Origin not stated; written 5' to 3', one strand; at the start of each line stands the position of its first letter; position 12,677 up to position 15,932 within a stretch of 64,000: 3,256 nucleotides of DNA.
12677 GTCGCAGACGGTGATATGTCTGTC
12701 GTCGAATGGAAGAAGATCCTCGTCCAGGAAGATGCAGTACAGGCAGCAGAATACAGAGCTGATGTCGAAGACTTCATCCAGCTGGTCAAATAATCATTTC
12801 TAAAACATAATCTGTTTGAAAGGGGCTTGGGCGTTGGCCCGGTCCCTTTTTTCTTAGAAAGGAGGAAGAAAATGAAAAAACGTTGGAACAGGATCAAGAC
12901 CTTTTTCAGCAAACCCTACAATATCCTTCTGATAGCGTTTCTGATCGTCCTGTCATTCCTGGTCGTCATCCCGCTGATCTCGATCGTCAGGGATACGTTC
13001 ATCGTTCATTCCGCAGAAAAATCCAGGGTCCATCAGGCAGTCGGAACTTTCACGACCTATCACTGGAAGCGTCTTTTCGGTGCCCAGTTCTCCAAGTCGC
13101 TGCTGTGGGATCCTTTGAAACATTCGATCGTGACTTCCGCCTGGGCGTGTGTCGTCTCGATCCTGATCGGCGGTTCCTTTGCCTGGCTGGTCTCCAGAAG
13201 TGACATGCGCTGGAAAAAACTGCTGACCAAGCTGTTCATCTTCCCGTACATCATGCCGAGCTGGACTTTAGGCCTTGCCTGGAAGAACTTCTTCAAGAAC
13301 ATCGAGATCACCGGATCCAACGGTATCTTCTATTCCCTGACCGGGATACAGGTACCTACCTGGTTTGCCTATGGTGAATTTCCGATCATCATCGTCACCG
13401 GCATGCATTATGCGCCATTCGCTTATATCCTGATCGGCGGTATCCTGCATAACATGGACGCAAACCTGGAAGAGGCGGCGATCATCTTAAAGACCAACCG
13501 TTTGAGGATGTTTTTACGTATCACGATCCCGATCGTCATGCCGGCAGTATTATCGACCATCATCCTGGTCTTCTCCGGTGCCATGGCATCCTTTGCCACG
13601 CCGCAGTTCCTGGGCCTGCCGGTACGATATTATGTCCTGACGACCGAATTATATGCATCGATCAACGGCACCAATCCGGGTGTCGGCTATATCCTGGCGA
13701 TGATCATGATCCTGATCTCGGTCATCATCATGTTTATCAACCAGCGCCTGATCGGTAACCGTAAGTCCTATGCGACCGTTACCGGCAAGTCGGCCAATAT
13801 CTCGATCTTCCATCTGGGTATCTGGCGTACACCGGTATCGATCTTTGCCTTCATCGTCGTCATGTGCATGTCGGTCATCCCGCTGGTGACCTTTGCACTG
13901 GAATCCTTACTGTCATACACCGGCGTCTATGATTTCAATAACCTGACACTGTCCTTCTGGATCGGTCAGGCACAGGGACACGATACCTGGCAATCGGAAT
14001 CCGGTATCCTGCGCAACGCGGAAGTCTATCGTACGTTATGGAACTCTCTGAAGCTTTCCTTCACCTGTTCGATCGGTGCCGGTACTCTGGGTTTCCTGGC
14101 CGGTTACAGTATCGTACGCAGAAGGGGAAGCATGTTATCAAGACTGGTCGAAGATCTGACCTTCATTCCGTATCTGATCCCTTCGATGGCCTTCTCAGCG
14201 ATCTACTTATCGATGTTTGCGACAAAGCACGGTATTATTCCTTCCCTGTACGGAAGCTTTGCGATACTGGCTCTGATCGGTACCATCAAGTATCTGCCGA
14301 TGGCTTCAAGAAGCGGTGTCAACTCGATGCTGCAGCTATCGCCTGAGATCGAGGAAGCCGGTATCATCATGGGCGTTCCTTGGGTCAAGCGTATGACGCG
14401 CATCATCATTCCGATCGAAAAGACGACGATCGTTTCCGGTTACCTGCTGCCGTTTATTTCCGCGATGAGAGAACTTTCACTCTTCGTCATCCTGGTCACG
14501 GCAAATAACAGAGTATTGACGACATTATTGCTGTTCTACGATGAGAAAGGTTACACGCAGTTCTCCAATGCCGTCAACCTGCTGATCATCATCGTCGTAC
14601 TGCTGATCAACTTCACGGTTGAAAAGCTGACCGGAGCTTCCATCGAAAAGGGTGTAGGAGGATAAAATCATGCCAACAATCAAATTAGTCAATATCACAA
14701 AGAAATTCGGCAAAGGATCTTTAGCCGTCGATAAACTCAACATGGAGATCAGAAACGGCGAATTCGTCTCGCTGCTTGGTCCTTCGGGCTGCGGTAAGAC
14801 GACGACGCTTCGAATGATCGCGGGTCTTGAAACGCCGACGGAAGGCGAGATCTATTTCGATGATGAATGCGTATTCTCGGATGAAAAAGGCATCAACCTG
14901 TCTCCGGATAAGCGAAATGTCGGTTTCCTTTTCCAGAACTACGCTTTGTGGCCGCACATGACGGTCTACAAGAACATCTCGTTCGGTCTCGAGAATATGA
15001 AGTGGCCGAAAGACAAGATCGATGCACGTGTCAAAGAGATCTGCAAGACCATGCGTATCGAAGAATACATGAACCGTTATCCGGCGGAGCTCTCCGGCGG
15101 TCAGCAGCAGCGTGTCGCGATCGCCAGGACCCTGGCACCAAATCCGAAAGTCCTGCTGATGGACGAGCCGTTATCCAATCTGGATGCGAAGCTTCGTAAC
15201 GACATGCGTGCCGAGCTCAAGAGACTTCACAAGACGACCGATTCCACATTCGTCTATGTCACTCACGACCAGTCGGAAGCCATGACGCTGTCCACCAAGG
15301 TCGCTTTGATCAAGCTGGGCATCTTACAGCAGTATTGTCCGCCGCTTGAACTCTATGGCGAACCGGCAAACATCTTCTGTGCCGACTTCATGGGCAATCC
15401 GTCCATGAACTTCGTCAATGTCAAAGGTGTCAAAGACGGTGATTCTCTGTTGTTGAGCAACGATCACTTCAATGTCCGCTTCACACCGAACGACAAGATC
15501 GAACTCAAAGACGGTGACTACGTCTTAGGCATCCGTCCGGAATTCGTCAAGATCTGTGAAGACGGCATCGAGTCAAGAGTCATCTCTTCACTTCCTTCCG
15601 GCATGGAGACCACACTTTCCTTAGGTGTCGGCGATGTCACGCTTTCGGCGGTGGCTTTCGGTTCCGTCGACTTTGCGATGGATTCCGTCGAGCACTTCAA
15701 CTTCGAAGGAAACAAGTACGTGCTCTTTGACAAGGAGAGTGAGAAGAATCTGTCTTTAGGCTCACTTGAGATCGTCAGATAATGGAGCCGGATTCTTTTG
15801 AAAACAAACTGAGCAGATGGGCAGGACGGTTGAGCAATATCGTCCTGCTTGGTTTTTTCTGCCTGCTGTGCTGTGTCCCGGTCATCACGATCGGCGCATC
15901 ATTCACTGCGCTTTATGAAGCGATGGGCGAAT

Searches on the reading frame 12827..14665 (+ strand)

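Call 86: search_protein_families(library=pfam, proteins=[window:12827-14665:+], max_evalue=0.00001)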
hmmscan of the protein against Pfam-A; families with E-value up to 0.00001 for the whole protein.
window:12827-14665:+ (612 aa): 1 family
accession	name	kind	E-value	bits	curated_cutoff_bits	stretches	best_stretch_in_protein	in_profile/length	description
PF00528.27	BPD_transp_1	-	2.5e-20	73.4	26.4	2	112-308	2-178/184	Binding-protein-dependent transport system inner membrane component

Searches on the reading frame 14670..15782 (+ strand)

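Call 86: search_protein_families(library=pfam, proteins=[window:14670-15782:+], max_evalue=0.00001)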
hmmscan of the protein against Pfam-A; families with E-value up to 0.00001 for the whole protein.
window:14670-15782:+ (370 aa): 2 families
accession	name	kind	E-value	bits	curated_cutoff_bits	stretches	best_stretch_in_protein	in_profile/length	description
PF00005.33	ABC_tran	-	1.3e-36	126.7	25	1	21-168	2-136/137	ABC transporter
PF17912.7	OB_MalK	-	1.6e-07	32.5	27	1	242-291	1-51/53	MalK OB fold domain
